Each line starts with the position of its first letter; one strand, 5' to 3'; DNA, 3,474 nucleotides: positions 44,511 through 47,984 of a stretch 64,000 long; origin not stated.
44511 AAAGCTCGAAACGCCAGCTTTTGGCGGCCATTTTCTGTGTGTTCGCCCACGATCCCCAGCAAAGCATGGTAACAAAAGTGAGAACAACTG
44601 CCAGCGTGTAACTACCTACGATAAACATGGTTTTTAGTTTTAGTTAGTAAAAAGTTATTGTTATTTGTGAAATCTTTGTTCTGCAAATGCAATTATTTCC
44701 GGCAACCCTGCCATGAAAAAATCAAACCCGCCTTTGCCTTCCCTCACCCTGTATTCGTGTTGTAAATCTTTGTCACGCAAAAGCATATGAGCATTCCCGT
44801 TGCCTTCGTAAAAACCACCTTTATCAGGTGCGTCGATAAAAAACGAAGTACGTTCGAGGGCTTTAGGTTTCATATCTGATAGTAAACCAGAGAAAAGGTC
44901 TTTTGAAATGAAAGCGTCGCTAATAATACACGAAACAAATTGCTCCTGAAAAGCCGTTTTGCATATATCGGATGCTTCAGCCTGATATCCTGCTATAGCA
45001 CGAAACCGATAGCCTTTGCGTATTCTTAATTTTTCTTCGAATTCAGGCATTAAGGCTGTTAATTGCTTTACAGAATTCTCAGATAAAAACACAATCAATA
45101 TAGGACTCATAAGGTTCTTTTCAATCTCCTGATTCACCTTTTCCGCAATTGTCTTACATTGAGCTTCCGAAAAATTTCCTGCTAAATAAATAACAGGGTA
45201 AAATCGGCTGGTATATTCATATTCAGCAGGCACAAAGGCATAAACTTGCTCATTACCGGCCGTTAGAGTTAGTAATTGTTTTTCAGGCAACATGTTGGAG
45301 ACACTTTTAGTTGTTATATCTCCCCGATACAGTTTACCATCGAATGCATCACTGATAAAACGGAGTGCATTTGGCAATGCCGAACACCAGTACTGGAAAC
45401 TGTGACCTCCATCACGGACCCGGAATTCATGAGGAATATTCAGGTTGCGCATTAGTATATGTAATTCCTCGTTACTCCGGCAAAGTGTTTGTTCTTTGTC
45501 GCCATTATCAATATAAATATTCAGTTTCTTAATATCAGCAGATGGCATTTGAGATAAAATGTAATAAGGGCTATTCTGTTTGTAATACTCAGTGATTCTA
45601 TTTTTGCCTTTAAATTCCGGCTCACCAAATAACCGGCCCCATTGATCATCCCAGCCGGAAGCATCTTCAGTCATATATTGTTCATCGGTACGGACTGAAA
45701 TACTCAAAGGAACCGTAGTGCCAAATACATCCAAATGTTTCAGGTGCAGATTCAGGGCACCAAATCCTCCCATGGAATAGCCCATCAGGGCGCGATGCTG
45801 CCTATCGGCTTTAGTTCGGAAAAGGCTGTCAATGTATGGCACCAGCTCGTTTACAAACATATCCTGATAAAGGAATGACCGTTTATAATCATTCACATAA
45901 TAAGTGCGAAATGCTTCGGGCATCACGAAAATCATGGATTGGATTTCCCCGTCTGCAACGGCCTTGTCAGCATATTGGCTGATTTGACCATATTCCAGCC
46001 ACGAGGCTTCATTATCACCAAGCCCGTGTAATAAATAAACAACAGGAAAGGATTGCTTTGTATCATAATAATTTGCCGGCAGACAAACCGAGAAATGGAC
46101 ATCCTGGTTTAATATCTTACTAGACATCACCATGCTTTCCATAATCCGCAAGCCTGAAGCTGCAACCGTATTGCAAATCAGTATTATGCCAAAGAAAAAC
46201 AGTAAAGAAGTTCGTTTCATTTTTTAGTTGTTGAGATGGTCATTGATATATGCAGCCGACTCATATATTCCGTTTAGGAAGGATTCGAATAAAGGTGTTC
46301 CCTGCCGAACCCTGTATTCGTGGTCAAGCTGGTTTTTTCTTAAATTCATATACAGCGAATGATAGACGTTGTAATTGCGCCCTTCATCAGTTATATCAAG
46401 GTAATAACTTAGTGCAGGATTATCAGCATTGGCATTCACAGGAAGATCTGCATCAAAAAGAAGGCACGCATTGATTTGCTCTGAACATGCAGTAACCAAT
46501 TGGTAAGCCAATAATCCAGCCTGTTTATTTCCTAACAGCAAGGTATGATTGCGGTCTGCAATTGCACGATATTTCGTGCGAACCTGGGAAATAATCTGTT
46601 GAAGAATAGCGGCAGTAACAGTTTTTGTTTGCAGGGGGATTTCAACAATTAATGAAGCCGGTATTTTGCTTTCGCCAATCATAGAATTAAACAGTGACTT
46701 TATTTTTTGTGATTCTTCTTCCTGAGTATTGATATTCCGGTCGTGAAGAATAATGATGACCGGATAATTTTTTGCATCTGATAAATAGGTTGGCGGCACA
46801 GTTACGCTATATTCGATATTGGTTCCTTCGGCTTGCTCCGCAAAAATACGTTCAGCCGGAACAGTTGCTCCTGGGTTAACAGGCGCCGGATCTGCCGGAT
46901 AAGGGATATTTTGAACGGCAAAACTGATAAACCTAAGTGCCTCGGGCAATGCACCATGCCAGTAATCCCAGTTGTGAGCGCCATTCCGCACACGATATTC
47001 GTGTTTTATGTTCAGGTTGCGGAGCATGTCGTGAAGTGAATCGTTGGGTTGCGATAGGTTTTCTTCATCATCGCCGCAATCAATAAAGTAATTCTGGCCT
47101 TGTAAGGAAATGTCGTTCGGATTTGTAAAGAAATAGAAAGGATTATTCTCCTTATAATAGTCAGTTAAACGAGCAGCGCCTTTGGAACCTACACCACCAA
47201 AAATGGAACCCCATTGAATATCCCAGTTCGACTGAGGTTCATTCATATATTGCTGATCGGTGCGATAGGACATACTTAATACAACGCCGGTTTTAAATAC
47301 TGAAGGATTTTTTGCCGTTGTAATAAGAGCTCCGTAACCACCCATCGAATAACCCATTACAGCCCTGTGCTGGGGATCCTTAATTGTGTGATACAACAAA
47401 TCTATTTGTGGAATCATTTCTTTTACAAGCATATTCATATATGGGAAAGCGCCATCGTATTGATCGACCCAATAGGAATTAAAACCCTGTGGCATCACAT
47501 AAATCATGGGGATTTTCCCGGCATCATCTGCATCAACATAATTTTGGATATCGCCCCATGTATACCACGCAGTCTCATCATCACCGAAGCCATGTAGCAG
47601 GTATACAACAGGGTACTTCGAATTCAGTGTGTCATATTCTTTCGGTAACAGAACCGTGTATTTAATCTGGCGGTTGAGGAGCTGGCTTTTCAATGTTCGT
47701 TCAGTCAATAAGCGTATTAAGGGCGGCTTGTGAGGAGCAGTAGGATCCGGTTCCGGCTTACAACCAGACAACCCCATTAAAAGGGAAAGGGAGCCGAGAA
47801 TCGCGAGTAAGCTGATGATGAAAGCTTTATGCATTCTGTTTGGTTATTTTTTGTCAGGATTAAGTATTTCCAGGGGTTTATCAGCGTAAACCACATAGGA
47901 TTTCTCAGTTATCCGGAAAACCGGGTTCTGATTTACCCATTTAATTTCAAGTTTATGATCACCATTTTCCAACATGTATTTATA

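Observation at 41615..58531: PUL-like operon whose only candidate glycan-cleaving enzymes are three exported ADP-ribosylglycohydrolase-fold proteins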

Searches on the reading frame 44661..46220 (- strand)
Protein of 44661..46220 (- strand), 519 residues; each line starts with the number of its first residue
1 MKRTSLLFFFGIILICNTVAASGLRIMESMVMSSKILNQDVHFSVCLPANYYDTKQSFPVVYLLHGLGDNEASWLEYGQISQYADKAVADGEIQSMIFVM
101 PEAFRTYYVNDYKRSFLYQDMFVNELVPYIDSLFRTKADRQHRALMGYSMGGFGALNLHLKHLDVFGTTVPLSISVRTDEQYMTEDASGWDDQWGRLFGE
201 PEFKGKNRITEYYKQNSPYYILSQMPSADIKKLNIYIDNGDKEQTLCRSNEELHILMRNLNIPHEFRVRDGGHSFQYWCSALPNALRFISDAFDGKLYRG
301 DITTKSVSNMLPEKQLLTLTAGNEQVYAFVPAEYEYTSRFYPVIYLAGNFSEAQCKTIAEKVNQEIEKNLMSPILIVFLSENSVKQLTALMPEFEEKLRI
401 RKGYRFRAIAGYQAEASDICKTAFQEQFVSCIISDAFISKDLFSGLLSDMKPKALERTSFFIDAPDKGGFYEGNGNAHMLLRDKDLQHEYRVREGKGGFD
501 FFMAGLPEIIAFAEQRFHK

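Call 3: search_protein_families(library=pfam, proteins=[window:44661-46220:-], max_evalue=0.01)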
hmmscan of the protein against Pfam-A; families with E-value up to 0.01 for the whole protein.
window:44661-46220:- (519 aa): 3 families
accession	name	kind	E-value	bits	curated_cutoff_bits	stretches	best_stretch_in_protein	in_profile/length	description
PF00756.26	Esterase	-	7.1e-36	124.7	22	1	34-288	1-250/251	Putative esterase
PF07819.20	PGAP1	-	0.0042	17.3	24.3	0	112-156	61-106/233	PGAP1-like alpha/beta domain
PF04083.22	Abhydro_lipase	-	0.009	16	27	0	52-75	37-60/63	Partial alpha/beta-hydrolase lipase region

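Call 17: search_protein_families(library=ncbifam, proteins=[window:44661-46220:-], max_evalue=0.001)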
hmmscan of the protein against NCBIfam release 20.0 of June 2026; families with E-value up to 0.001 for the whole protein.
window:44661-46220:- (519 aa): 4 families
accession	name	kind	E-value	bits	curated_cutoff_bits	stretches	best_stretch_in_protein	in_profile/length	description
NF041944.1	Xylase_Ferestase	equivalog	6.9e-23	80.7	1200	1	29-173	470-621/694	bifunctional endo-1,4-beta-xylanase/feruloyl esterase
NF058612.1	GTNG0744Estse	equivalog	5.3e-10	39.6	450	1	26-168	7-148/242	GTNG_0744 family esterase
NF007758.0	PRK10439.1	equivalog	4.3e-09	35.8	222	1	55-288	210-409/418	enterochelin esterase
TIGR02821.1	fghA_ester_D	equivalog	1.3e-08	34.8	281.7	1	112-169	111-166/275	S-formylglutathione hydrolase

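Call 25: search_solved_structures(query=window:44661-46220:-, max_evalue=0.001, show_alignments=1)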
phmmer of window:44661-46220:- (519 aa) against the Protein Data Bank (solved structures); distinct sequences matched with E-value up to 0.001: 28.
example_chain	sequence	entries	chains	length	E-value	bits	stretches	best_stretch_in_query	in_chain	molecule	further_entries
7xrt_A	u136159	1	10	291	4.1e-45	157.9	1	25-293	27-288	Ferulic acid esterase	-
7xrv_A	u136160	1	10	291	1e-44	156.6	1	25-293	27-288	Ferulic acid esterase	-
5vol_A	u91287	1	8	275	1.5e-38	136.2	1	32-293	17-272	Putative esterase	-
8z91_A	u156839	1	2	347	2.7e-24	89.2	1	42-243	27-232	Esterase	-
1jjf_A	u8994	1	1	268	1e-21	80.8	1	43-178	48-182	ENDO-1,4-BETA-XYLANASE Z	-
1jt2_A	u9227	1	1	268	2.6e-21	79.4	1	43-178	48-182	PROTEIN (ENDO-1,4-BETA-XYLANASE Z)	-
7b5v_A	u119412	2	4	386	1.6e-19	73.5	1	45-167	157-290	Carbohydrate Esterase family 1 protein with an N-terminal carbohydrate binding module fami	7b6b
6rzo_A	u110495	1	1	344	5.1e-19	71.9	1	47-167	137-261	Ferulic acid esterase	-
6rzo_B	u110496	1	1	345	5.1e-19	71.8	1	47-167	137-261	Ferulic acid esterase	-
6mot_A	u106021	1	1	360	9.9e-19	70.9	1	45-167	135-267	Isoamylase N-terminal domain protein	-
6mou_A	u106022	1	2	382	1.1e-18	70.7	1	45-167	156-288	Isoamylase N-terminal domain protein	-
6vh9_A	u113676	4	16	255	7.7e-17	64.7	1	54-288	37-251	Esterase family protein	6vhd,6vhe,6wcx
7l0a_A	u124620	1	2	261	7.8e-17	64.6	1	54-288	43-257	Esterase family protein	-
6ne9_A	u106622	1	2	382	3.8e-14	55.8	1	45-160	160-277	Isoamylase protein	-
6rzn_A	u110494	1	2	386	2.6e-12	49.7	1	33-102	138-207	Ferulic acid esterase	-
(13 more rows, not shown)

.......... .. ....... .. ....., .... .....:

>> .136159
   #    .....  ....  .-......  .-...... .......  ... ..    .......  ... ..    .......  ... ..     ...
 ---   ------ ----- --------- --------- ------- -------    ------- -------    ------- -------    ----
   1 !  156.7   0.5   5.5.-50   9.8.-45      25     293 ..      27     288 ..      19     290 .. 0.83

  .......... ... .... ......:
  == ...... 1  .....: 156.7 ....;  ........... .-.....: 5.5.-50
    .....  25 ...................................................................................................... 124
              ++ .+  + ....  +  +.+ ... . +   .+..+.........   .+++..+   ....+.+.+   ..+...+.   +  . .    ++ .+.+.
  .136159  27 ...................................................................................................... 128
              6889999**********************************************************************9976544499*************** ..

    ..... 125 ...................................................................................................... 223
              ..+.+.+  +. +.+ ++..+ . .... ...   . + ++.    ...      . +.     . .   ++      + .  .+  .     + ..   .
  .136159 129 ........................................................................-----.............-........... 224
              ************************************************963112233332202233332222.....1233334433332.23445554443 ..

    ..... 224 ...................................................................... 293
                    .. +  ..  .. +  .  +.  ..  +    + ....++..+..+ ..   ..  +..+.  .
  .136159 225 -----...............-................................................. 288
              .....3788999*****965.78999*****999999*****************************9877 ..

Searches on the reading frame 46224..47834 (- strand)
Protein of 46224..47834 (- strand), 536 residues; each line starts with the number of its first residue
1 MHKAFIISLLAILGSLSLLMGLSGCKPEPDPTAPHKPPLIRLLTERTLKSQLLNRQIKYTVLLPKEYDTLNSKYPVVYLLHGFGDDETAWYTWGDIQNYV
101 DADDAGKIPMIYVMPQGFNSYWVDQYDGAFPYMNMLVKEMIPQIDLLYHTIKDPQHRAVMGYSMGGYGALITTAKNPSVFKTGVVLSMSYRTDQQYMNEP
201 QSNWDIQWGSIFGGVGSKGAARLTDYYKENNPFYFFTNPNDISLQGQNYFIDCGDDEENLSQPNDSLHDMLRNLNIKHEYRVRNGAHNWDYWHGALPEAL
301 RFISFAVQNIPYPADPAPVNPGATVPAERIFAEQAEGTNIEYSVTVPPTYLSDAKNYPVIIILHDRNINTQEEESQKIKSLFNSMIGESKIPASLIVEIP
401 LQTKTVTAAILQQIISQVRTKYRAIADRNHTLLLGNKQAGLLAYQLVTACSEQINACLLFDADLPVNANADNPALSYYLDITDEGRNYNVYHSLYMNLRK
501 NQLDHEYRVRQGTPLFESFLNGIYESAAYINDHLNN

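Call 3: search_protein_families(library=pfam, proteins=[window:46224-47834:-], max_evalue=0.01)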
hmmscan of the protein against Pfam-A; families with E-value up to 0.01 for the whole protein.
window:46224-47834:- (536 aa): 5 families
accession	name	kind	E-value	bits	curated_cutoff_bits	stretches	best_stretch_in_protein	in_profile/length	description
PF00756.26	Esterase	-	4.7e-31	108.9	22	1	50-302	1-250/251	Putative esterase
PF00326.27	Peptidase_S9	-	0.00085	19.3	22.6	1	151-199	60-108/213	Prolyl oligopeptidase family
PF02230.22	Abhydrolase_2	-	0.0016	18.8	23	0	75-178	15-128/217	Phospholipase/Carboxylesterase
PF12146.15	Hydrolase_4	-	0.0021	17.9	27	1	131-197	53-117/239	Serine aminopeptidase, S33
PF00561.26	Abhydrolase_1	-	0.0068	16.5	25.8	0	150-194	64-103/245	alpha/beta hydrolase fold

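Call 17: search_protein_families(library=ncbifam, proteins=[window:46224-47834:-], max_evalue=0.001)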
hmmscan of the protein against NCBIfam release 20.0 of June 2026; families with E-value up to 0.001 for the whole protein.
window:46224-47834:- (536 aa): 5 families
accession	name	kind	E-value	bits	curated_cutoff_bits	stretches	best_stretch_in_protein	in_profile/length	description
NF041944.1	Xylase_Ferestase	equivalog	3.3e-17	61.9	1200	1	48-189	473-623/694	bifunctional endo-1,4-beta-xylanase/feruloyl esterase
NF058612.1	GTNG0744Estse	equivalog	2.9e-10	40.5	450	1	43-187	8-152/242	GTNG_0744 family esterase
NF007758.0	PRK10439.1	equivalog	7.4e-09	35.1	222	1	132-302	269-409/418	enterochelin esterase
TIGR02821.1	fghA_ester_D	equivalog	2.8e-07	30.4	281.7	1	152-182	135-165/275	S-formylglutathione hydrolase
NF050058.1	e_dPHAscl_type1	hypoth_equivalog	4e-07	29.8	150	1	55-187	6-136/276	extracellular catalytic domain type 1 short-chain-length polyhydroxyalkanoate depolymerase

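Call 24: search_solved_structures(query=window:46224-47834:-, max_evalue=0.001, show_alignments=2)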
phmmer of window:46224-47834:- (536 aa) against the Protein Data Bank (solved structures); distinct sequences matched with E-value up to 0.001: 24.
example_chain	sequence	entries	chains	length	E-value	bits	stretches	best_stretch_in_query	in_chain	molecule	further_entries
7xrt_A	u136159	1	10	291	5.8e-38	133.9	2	44-187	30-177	Ferulic acid esterase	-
7xrv_A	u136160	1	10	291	1.5e-37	132.5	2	44-187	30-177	Ferulic acid esterase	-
5vol_A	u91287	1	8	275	6.1e-31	110.7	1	46-304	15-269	Putative esterase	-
6rzo_A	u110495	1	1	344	3.1e-16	62.1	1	61-181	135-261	Ferulic acid esterase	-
6rzo_B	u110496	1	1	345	3.2e-16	62.1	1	61-181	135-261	Ferulic acid esterase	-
8bbp_B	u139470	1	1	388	3.1e-14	55.5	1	45-195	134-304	Ferulic acid esterase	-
8bbp_A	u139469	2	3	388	3.5e-14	55.4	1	45-195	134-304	Ferulic acid esterase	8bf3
6rzn_A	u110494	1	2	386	3.8e-14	55.3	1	45-195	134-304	Ferulic acid esterase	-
4rgy_A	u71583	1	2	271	1.1e-13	53.8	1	71-303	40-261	Esterase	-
7b5v_A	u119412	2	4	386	1.9e-13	52.9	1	61-173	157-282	Carbohydrate Esterase family 1 protein with an N-terminal carbohydrate binding module fami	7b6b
8z91_A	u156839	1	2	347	4e-13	51.9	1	47-187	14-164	Esterase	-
6ne9_A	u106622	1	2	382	7.8e-13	50.9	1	42-180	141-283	Isoamylase protein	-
1jjf_A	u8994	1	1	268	8.4e-13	50.8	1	60-168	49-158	ENDO-1,4-BETA-XYLANASE Z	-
1jt2_A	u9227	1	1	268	2.2e-12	49.5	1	60-168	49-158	PROTEIN (ENDO-1,4-BETA-XYLANASE Z)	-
6mot_A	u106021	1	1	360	1.2e-11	47.1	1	58-180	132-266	Isoamylase N-terminal domain protein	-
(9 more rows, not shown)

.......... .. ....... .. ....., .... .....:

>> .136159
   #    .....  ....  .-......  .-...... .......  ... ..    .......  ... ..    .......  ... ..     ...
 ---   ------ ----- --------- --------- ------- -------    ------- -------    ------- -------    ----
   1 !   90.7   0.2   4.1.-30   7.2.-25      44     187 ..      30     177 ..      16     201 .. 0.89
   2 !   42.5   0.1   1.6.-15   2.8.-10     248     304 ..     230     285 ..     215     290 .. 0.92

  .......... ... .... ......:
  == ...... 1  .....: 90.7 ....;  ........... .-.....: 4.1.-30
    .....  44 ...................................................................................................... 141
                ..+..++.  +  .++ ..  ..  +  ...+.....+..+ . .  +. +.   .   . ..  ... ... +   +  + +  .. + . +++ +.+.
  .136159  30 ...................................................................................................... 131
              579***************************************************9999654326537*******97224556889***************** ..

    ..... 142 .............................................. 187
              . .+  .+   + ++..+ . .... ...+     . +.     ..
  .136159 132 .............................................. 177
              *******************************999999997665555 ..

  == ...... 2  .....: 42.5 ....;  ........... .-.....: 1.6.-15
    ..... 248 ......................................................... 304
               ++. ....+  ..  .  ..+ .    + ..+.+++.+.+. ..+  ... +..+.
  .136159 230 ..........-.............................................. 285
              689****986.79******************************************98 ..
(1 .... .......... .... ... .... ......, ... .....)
